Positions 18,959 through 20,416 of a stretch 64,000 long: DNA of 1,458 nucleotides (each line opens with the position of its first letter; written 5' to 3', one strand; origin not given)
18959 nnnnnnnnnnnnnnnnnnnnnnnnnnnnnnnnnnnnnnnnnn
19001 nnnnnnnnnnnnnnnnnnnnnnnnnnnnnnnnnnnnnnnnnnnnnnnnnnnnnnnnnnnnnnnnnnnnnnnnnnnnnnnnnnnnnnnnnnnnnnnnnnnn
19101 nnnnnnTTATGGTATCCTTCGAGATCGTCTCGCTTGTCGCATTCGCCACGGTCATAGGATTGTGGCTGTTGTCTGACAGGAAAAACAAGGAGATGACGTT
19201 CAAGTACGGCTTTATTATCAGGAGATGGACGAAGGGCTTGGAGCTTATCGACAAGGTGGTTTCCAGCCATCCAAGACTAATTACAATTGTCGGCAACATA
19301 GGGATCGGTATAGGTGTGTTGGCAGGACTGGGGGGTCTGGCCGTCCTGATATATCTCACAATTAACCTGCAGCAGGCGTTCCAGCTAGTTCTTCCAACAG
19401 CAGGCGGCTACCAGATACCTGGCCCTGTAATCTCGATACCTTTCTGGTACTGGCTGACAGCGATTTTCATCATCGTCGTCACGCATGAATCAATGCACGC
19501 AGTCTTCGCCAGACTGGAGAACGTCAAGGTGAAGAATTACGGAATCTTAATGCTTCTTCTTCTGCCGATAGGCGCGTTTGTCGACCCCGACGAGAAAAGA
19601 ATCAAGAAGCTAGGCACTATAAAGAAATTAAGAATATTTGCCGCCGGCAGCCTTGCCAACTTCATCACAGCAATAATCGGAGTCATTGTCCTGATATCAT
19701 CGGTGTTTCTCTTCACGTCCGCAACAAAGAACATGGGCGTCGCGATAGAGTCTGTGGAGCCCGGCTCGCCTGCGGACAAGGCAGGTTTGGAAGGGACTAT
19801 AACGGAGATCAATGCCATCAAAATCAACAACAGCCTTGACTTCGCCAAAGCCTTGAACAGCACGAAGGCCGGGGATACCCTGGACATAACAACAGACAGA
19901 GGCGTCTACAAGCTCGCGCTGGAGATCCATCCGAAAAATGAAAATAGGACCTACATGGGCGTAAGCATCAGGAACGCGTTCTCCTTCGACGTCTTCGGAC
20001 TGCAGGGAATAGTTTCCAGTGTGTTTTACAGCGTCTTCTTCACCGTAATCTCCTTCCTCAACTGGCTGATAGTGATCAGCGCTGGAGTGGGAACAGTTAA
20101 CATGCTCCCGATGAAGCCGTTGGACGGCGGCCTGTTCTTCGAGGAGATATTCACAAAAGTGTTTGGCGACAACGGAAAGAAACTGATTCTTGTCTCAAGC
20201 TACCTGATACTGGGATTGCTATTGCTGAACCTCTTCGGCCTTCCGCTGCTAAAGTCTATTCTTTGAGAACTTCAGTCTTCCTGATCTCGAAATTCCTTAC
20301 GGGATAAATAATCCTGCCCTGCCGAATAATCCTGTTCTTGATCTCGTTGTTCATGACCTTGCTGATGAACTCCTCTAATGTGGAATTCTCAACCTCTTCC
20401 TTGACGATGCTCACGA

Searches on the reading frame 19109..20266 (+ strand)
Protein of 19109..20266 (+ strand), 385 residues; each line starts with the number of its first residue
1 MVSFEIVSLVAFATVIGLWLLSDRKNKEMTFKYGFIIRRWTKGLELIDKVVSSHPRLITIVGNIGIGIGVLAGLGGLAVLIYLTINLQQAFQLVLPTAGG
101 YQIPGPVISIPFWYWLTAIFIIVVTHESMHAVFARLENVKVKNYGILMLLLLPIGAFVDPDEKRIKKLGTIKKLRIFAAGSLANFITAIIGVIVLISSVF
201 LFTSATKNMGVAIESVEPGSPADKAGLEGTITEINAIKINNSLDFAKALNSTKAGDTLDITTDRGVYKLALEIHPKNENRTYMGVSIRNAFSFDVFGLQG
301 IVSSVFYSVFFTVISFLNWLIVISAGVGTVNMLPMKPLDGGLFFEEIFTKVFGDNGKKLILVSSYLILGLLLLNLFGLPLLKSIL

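Call 46: search_protein_families(library=pfam, proteins=[window:19109-20266:+], max_evalue=0.001)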
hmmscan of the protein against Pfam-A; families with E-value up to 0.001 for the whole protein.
window:19109-20266:+ (385 aa): 2 families
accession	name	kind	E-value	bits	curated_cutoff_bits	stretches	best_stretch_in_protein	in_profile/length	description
PF02163.28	Peptidase_M50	-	1.2e-28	100.4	27.2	1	116-358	3-208/221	Peptidase family M50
PF13180.12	PDZ_2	-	4.2e-07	30.6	27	1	207-273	12-78/80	PDZ domain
